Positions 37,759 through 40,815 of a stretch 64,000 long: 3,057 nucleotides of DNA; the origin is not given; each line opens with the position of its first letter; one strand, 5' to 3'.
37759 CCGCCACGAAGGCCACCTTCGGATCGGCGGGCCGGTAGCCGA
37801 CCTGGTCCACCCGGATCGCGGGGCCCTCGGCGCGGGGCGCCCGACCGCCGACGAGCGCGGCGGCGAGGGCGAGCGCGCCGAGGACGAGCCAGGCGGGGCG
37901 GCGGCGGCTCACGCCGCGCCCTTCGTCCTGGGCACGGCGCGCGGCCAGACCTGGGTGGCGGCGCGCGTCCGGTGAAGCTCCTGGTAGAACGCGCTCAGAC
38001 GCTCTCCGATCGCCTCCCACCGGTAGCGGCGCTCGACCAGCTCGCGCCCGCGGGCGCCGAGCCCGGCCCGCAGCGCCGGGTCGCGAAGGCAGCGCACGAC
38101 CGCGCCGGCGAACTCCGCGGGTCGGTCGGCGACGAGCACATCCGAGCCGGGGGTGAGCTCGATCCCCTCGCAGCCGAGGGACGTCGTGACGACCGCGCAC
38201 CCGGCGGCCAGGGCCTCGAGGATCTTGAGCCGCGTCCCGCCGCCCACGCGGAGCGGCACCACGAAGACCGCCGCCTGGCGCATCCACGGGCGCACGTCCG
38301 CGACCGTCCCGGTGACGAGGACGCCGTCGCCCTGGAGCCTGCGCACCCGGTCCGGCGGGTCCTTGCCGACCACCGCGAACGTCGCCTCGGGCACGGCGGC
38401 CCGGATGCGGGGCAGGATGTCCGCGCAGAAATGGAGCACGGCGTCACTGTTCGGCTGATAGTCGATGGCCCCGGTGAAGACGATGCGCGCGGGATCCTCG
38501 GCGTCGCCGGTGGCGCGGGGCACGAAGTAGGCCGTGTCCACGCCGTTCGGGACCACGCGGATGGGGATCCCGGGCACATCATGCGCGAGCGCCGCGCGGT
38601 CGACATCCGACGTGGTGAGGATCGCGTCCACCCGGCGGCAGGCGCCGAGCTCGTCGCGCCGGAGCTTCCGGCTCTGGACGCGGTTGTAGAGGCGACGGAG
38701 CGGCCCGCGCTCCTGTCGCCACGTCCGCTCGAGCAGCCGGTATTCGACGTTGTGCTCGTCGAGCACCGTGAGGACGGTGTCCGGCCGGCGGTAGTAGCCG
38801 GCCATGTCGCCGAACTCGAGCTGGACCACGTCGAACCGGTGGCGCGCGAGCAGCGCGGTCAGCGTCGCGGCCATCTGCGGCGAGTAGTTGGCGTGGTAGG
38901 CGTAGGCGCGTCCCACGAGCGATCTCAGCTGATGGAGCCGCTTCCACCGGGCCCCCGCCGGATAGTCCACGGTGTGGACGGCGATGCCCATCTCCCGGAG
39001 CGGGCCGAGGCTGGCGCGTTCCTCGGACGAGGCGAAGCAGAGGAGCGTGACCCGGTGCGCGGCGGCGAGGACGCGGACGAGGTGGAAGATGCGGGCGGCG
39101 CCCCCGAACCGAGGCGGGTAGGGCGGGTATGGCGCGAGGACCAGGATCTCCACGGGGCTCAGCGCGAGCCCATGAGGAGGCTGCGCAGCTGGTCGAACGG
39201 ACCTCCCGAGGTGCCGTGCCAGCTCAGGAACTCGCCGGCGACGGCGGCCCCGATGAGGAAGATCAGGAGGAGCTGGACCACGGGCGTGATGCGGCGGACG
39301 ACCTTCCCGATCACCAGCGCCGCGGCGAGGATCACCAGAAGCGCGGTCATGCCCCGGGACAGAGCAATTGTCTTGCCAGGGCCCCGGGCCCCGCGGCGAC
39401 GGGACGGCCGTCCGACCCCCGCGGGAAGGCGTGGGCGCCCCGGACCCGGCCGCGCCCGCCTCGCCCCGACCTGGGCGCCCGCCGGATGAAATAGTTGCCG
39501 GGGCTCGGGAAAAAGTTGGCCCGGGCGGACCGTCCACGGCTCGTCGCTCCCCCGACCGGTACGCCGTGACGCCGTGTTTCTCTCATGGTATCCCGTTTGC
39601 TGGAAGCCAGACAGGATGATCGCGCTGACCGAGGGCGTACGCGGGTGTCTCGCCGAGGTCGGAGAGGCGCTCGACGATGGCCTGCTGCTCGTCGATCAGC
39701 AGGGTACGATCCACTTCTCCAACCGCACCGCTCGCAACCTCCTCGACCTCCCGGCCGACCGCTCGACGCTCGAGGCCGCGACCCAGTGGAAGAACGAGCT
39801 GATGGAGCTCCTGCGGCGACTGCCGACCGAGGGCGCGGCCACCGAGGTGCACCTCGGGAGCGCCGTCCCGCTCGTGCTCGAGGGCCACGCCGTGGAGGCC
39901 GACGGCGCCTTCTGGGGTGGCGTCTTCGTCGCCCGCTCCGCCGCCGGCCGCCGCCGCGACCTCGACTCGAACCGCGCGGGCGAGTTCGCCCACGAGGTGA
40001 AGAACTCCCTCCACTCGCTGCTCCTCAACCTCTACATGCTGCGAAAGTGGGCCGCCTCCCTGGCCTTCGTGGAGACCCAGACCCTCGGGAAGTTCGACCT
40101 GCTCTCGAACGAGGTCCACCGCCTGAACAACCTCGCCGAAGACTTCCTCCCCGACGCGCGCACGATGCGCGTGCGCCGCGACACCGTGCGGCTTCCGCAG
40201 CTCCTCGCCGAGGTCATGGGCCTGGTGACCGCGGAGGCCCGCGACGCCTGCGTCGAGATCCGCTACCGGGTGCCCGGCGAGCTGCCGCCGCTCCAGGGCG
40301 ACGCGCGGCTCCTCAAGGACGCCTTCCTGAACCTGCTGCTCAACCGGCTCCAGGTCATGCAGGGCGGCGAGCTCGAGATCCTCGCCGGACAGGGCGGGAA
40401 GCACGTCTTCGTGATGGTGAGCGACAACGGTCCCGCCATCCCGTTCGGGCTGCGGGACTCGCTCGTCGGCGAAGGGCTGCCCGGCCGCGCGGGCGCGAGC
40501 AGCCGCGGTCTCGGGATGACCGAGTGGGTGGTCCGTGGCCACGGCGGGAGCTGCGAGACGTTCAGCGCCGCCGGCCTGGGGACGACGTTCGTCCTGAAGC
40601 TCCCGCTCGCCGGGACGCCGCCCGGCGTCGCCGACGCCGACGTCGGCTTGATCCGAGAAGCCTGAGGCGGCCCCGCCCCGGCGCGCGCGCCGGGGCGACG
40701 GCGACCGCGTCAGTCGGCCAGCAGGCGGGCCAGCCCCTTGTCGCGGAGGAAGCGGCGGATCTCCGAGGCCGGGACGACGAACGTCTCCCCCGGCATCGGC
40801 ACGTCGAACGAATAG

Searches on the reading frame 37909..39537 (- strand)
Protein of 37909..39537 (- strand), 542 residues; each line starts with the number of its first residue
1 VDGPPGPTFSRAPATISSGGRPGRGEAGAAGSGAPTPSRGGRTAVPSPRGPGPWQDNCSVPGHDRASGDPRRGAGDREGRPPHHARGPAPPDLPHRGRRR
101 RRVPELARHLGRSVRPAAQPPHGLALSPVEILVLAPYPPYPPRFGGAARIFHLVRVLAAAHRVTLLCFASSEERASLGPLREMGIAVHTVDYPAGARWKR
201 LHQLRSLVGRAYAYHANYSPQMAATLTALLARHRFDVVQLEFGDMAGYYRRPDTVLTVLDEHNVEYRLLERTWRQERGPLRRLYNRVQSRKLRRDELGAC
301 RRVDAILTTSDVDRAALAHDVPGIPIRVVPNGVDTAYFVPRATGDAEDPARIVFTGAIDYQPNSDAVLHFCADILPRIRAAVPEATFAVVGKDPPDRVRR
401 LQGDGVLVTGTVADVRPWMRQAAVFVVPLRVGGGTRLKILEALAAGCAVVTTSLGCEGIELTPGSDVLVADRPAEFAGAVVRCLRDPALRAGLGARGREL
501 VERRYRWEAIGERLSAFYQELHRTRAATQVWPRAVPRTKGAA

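Call 7: search_protein_families(library=pfam, proteins=[window:37909-39537:-], max_evalue=0.001)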
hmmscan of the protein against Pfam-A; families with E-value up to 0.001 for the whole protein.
window:37909-39537:- (542 aa): 4 families
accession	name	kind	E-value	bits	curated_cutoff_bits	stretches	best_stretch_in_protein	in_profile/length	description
PF13692.12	Glyco_trans_1_4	-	2e-26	93.4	27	1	351-486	3-142/142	Glycosyl transferases group 1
PF13439.12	Glyco_transf_4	-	3.5e-13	50.4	28.5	1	145-336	3-169/170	Glycosyltransferase Family 4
PF13524.12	Glyco_trans_1_2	-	1.9e-12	47.8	25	1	380-512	10-140/144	Glycosyl transferase-like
PF00534.26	Glycos_transf_1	-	1.2e-08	35.2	26.4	1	343-499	9-171/172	Glycosyl transferases group 1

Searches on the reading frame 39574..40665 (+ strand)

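Call 7: search_protein_families(library=pfam, proteins=[window:39574-40665:+], max_evalue=0.001)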
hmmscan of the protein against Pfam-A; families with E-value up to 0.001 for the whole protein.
window:39574-40665:+ (363 aa): 1 family
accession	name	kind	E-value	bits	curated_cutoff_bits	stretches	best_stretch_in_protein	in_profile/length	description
PF02518.31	HATPase_c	-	1.8e-08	35.2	26.4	1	242-346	1-110/111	Histidine kinase-, DNA gyrase B-, and HSP90-like ATPase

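Call 47: search_protein_families(library=ncbifam, proteins=[window:39616-40665:+], max_evalue=0.00001)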
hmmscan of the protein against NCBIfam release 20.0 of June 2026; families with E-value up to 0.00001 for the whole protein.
window:39616-40665:+ (349 aa): 20 families
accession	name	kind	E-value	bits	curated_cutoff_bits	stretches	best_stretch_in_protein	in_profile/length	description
NF008468.0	PRK11360.1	equivalog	3e-25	88.7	646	1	124-332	403-609/616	two-component system sensor histidine kinase AtoS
NF007688.0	PRK10364.1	equivalog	2.8e-21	75.8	479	1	122-332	245-452/460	two-component system sensor histidine kinase ZraS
NF046044.1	PnpS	equivalog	1.9e-15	56.8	400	1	12-330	57-390/390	two-component system histidine kinase PnpS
TIGR02966.1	phoR_proteo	equivalog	1.7e-13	50.3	334.2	1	13-325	9-329/333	phosphate regulon sensor histidine kinase PhoR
NF006800.0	PRK09303.1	equivalog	1.5e-12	47.1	342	1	125-331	159-377/383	histidine kinase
NF008293.1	PRK11073.1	equivalog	2.3e-12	46.8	240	1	124-331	137-347/349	nitrogen regulation protein NR(II)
NF053867.1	SprKinKinDBac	equivalog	1.4e-11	43.6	775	1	122-332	291-498/500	sporulation kinase KinD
TIGR01386.1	cztS_silS_copS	subfamily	1.1e-09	37.9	292.55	1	165-330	285-457/457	heavy metal sensor histidine kinase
NF008312.0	PRK11100.1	equivalog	3.8e-09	35.9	356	1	163-330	297-473/477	two-component system sensor histidine kinase CreC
NF040691.1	MtrAB_MtrB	equivalog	3.6e-08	32.9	450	1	160-331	311-492/507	MtrAB system histidine kinase MtrB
NF008543.0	PRK11466.1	equivalog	1.3e-07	29.9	982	1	194-337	522-668/914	TMAO reductase system sensor histidine kinase/response regulator TorS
NF041880.1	EPS_EpsF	equivalog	1.6e-07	30.2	900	1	162-330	317-492/492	response regulator EpsF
NF038348.1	T2SS_HK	subfamily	1.7e-07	30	450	1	218-331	457-573/574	histidine kinase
NF047465.1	hybrid_HK_LvrA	exception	2.2e-07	29.3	1200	1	178-332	263-423/819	hybrid histidine kinase/response regulator LvrA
NF038297.2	hybrid_HK_HrmK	equivalog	2.3e-07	29.8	725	1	181-332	301-458/607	hybrid histidine kinase/response regulator HrmK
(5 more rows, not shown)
